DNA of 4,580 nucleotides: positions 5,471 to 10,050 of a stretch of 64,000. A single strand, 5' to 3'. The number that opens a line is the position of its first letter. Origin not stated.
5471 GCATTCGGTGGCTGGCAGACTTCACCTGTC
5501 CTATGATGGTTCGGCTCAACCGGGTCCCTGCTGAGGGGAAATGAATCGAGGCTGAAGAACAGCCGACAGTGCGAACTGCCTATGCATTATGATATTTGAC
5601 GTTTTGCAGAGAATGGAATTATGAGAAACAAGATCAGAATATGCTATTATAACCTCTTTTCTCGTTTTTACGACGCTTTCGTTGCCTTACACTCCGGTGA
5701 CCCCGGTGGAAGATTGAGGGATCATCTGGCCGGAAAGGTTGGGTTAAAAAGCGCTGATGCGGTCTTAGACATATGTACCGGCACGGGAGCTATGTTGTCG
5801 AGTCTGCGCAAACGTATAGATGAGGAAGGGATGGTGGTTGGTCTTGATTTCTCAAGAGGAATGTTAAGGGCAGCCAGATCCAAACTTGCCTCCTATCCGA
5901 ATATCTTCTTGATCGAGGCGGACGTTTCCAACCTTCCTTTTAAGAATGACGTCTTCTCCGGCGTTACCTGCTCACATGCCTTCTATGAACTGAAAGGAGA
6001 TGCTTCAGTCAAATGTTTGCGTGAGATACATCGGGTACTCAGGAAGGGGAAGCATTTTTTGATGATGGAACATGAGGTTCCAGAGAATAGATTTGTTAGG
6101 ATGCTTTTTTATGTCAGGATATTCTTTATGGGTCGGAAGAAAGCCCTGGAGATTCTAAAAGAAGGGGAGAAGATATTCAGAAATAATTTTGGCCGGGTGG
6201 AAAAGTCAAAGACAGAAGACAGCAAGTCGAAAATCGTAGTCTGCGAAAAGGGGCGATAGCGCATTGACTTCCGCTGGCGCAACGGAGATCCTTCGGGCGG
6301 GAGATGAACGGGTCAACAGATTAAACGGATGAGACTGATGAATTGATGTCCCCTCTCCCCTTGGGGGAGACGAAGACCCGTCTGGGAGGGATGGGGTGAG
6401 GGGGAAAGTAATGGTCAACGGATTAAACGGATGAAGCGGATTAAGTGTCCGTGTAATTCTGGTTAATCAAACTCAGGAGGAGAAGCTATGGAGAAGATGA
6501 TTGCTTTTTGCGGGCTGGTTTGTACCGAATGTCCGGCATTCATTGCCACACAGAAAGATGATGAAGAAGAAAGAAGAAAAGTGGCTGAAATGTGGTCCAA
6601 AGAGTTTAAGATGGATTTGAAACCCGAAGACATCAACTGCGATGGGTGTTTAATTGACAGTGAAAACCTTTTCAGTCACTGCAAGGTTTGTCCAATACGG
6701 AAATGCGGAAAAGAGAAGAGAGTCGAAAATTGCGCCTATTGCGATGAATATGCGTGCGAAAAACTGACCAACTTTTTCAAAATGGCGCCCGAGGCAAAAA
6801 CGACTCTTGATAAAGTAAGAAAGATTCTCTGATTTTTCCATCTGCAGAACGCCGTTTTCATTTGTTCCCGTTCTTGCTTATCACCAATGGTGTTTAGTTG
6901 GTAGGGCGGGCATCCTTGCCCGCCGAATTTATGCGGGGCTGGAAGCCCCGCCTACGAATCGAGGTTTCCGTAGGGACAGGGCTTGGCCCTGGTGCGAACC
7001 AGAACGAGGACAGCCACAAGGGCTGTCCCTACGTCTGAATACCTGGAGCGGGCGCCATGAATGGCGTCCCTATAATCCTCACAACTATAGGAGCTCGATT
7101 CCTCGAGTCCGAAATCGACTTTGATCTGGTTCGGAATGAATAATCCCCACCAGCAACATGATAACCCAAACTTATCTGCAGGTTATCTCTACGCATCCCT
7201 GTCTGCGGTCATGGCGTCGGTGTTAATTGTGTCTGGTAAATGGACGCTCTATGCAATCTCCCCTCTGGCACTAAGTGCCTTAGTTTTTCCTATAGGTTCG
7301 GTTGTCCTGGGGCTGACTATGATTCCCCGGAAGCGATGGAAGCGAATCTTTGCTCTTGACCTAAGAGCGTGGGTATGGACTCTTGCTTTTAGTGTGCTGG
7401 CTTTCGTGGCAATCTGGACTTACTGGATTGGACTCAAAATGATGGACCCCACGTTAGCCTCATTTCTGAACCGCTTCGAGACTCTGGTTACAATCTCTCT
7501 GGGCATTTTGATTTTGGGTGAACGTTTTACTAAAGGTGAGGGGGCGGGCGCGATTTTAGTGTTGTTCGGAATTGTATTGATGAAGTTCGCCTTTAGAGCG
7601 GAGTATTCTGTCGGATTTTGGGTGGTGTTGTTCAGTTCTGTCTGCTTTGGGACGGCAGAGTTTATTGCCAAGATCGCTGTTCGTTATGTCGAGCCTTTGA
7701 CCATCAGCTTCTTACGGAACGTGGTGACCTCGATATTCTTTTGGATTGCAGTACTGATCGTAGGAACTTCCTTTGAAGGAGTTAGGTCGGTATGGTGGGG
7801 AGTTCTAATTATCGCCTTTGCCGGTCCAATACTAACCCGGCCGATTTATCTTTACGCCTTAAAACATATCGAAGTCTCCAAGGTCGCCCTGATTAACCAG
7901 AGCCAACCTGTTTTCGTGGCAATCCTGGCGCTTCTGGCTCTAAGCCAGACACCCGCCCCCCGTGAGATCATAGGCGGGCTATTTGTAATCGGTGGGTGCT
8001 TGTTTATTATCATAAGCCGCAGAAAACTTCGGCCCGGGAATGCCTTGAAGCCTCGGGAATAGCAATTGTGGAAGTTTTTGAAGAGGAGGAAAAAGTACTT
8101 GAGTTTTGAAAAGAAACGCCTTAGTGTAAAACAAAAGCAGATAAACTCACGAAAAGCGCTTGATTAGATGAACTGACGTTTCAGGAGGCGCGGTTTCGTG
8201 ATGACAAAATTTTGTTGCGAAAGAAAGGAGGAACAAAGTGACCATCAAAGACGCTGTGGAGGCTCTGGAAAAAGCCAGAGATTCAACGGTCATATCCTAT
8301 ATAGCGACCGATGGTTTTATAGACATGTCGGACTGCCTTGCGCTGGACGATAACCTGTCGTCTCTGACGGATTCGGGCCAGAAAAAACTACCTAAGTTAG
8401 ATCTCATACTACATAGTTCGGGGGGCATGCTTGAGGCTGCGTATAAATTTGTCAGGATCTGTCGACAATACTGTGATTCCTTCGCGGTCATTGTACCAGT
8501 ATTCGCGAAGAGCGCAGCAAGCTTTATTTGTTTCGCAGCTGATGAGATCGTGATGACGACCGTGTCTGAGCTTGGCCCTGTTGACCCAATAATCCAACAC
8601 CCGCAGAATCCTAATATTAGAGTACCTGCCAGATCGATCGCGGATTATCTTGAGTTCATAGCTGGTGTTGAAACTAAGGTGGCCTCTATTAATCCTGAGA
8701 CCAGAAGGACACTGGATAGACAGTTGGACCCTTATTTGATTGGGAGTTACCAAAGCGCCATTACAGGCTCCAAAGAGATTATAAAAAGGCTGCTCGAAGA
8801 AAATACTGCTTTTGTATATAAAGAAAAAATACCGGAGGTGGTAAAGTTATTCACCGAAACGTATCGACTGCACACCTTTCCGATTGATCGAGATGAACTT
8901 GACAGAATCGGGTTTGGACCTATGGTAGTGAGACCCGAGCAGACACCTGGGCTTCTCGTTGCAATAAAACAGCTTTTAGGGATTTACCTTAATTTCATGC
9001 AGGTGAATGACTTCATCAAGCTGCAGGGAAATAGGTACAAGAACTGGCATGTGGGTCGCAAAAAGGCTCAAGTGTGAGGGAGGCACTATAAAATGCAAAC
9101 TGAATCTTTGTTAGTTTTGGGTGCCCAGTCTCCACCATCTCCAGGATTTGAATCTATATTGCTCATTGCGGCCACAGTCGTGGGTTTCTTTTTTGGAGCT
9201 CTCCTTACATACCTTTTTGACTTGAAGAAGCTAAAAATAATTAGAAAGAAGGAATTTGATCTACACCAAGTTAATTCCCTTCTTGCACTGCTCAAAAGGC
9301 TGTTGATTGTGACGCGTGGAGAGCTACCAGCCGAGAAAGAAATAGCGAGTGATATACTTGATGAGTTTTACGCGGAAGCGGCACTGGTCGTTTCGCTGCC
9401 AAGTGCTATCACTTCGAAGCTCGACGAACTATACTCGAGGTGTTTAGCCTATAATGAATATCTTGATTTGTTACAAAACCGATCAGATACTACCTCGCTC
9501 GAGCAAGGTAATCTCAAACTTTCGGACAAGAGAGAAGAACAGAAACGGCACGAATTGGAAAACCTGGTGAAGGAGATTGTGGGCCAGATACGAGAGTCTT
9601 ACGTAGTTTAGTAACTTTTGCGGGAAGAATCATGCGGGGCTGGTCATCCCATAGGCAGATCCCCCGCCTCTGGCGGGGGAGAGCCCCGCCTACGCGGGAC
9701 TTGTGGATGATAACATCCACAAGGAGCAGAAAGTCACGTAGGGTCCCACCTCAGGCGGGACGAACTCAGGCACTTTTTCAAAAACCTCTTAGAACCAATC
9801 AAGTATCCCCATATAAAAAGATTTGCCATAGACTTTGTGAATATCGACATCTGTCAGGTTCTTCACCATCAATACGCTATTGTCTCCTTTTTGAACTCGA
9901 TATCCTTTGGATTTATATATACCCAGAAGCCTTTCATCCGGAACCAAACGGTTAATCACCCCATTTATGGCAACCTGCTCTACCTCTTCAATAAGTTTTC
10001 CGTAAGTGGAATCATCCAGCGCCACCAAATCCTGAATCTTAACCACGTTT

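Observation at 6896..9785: Repeat-flanked 2.9-kb islet: EamA transporter + ClpP-fold (S49/SDH-like) peptidase + small membrane protein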

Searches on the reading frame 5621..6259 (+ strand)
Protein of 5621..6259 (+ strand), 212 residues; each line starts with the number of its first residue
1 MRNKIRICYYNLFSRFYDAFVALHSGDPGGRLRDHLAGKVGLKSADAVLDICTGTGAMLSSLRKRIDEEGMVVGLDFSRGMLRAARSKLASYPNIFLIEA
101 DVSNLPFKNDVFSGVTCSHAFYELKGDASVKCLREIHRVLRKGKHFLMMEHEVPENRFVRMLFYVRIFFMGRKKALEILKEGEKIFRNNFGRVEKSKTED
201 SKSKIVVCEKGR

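Call 10: search_protein_families(library=pfam, proteins=[window:5621-6259:+], max_evalue=0.1)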
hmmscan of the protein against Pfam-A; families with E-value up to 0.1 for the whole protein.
window:5621-6259:+ (212 aa): 10 families
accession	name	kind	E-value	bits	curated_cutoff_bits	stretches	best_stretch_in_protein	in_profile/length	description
PF13649.12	Methyltransf_25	-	6.2e-20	72.1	27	1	48-143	1-96/97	Methyltransferase domain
PF01209.24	Ubie_methyltran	-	4.2e-17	62.7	20.1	1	32-164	35-167/233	ubiE/COQ5 methyltransferase family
PF08241.18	Methyltransf_11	-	1.4e-16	61.3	21.2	1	49-147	1-94/95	Methyltransferase domain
PF13847.12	Methyltransf_31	-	4.4e-15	56.1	27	1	43-152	2-113/145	Methyltransferase domain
PF08242.18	Methyltransf_12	-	2.2e-08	35.2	30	1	49-143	1-95/98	Methyltransferase domain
PF13489.12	Methyltransf_23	-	5.4e-07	29.9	27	1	36-153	16-121/164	Methyltransferase domain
PF01728.25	FtsJ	-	0.00044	20.7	24.1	1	40-112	16-85/181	FtsJ-like methyltransferase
PF00398.26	RrnaAD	-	0.00058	19.5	24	1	39-125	25-112/263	Ribosomal RNA adenine dimethylase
PF01135.25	PCMT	-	0.0014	18.9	20.3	1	40-90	69-119/210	Protein-L-isoaspartate(D-aspartate) O-methyltransferase (PCMT)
PF02353.26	CMAS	-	0.044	13.5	27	1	33-92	51-108/273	Mycolic acid cyclopropane synthetase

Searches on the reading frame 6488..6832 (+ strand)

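Call 10: search_protein_families(library=pfam, proteins=[window:6488-6832:+], max_evalue=0.1)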
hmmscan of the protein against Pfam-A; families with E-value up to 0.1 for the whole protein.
window:6488-6832:+ (114 aa): 1 family
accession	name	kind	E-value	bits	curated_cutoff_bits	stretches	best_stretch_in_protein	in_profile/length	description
PF12675.12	DUF3795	-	3.5e-19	69.5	22.6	1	4-94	1-82/83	Protein of unknown function (DUF3795)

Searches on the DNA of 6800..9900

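Call 85: search_rna_families(source=window, start=6800, end=9900, threshold=evalue, max_evalue=1)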
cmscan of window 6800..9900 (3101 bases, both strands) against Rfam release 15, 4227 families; matches with E-value up to 1: 3.
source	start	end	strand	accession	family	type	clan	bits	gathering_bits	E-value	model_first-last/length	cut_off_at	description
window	6857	6994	-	RF01773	rpsL_pseudo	Cis-reg; leader;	-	21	70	0.29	1-128/128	no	Pseudomonas rpsL leader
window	9636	9687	+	RF02975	DUF3800-XI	Gene; sRNA;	-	19.3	37.8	0.31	1-48/48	no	DUF3800-XI RNA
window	7391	7531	+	RF02041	HOTTIP_2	Gene; lncRNA;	-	13.8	80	0.13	1-374/374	no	HOXA transcript at the distal tip, conserved region 2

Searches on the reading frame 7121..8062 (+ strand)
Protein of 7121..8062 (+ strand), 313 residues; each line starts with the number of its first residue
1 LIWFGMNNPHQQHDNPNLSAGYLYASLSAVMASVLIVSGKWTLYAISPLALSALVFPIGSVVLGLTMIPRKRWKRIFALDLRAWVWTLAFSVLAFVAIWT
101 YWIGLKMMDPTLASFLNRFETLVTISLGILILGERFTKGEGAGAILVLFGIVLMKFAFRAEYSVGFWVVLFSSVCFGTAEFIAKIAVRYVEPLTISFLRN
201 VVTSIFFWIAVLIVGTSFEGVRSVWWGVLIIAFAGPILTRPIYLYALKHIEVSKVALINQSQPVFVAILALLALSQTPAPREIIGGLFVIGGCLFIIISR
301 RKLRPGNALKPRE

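Call 10: search_protein_families(library=pfam, proteins=[window:7121-8062:+], max_evalue=0.1)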
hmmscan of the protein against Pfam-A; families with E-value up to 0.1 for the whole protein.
window:7121-8062:+ (313 aa): 4 families
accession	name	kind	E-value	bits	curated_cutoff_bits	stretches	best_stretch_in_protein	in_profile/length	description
PF00892.27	EamA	-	2.2e-37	128.8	28.2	2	165-297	3-134/135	EamA-like transporter family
PF03151.22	TPT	-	0.00042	20.2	30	1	183-295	21-134/291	Triose-phosphate Transporter family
PF09843.14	DUF2070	-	0.004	16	30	1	145-305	20-181/561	Predicted membrane protein (DUF2070)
PF10639.15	TMEM234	-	0.022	15.3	30.1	0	85-154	43-112/113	Putative transmembrane family 234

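Call 11: search_protein_families(library=ncbifam, proteins=[window:7121-8062:+], max_evalue=0.1)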
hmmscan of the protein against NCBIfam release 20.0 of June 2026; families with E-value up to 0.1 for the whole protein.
window:7121-8062:+ (313 aa): 2 families
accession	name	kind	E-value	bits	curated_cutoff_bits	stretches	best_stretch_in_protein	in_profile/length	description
TIGR00950.1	2A78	equivalog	3.5e-14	52.8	230.2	2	136-294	99-264/264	carboxylate/amino acid/amine transporter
NF050091.1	ArAmAcExpYddG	equivalog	1.2e-07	31.6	300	2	44-173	28-160/285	aromatic amino acid exporter YddG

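Call 12: search_protein_families(library=padloc, proteins=[window:7121-8062:+], max_evalue=0.1)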
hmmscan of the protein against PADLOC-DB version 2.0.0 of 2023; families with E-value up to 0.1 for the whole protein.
window:7121-8062:+ (313 aa): 0 families

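Call 96: find_related_loci(query=window:7136-8062:+, collection=metagenome_contigs, flank=5000)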
Query window:7136-8062:+ (308 aa) in metagenome_contigs; peptide patterns used: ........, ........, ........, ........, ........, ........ (x = any residue, [..] = any of these).
184 stretches matched a pattern; 9 encode a relative of the query (tblastn E <= 1e-3); 9 distinct loci.
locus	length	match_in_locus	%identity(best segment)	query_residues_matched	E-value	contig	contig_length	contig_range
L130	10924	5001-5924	81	1-308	1e-167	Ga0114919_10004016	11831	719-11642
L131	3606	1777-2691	85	1-305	8e-169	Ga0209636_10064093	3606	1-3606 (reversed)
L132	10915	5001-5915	76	1-305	7e-154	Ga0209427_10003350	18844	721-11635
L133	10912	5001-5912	77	1-304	1e-152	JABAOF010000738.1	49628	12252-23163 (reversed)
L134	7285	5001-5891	76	1-297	2e-150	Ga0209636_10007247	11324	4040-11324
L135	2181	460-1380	71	1-307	2e-150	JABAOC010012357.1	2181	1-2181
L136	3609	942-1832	73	1-299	7e-140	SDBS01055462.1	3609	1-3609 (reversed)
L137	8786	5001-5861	67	11-297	8e-126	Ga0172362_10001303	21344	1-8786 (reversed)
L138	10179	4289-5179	76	1-297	2e-150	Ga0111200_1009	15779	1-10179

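Call 103: search_protein_families(library=pfam, proteins=[L132:6010-6840:-, L132:6860-7855:-, L138:5456-6556:-, L138:6553-7833:-, L137:6027-6656:-, L137:6771-7544:+, L137:7534-8322:+, L133:5996-6865:-, L136:1953-2726:-, L130:6030-7235:-], max_evalue=0.001)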
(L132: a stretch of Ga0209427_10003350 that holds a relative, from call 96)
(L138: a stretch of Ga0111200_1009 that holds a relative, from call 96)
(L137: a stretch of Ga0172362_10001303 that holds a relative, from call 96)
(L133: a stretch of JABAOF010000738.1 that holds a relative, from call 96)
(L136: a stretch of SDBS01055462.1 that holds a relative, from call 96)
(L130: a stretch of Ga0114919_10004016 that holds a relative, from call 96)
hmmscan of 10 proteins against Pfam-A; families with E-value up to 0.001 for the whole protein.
L132:6010-6840:- (276 aa): 3 families
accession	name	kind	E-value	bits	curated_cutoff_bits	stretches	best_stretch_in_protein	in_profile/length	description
PF00588.24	SpoU_methylase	-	2.8e-39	134.9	29.7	1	122-261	2-141/142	SpoU rRNA Methylase family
PF22435.1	MRM3-like_sub_bind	-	2e-21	76.6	27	1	13-102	1-83/84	MRM3-like substrate binding domain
PF08032.17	SpoU_sub_bind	-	2.4e-13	50.6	22.8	1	35-107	1-72/76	RNA 2'-O ribose methyltransferase substrate binding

L132:6860-7855:- (331 aa): 4 families
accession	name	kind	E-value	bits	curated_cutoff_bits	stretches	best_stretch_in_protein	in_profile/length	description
PF07991.19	KARI_N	-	7.4e-64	214.7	20.6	1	20-183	2-165/165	Acetohydroxy acid isomeroreductase, NADPH-binding domain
PF01450.25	KARI_C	-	5.7e-52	176.3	29.1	1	189-330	1-142/144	Ketol-acid reductoisomerase, C-terminal domain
PF03807.23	F420_oxidored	-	4.4e-06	27.6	21.6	1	25-109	2-88/94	NADP oxidoreductase coenzyme F420-dependent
PF02826.25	2-Hacid_dh_C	-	0.00021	21.2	25.1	1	13-92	27-106/178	D-isomer specific 2-hydroxyacid dehydrogenase, NAD binding domain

L138:5456-6556:- (366 aa): 2 families
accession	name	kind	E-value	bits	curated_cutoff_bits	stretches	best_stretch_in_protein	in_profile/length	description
PF04055.27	Radical_SAM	-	4.3e-10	40.4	29.5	1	40-173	3-146/166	Radical SAM superfamily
PF13353.11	Fer4_12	-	4.2e-06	27.5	22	1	43-145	14-115/137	4Fe-4S single cluster domain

L138:6553-7833:- (426 aa): 0 families

L137:6027-6656:- (209 aa): 1 family
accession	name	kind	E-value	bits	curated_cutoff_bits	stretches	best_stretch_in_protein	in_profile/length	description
PF01661.27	Macro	-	1.1e-40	138.7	22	1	59-170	1-118/118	Macro domain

L137:6771-7544:+ (257 aa): 2 families
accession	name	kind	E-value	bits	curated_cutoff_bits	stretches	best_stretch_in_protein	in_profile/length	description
PF01618.21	MotA_ExbB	-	1.9e-30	105.6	22.9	1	102-219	4-126/127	MotA/TolQ/ExbB proton channel family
PF20560.3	MotA_N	-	2e-08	34.8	27.3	1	7-79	2-75/91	Motility protein A N-terminal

L137:7534-8322:+ (262 aa): 2 families
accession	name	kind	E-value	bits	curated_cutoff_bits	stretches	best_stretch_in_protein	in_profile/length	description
PF13677.11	MotB_plug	-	8.4e-21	73.8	24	1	4-55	2-56/58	Membrane MotB of proton-channel complex MotA/MotB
PF00691.25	OmpA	-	2.1e-18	66.9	27.2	1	124-223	1-98/98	OmpA family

L133:5996-6865:- (289 aa): 0 families

L136:1953-2726:- (257 aa): 0 families

L130:6030-7235:- (401 aa): 2 families
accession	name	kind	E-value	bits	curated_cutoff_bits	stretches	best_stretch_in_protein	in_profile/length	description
PF01168.26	Ala_racemase_N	-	8.2e-20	71.9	24.1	1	49-270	2-216/220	Alanine racemase, N-terminal domain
PF14031.13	D-ser_dehydrat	-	6.9e-12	46.3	22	1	287-390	1-94/97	Putative serine dehydratase domain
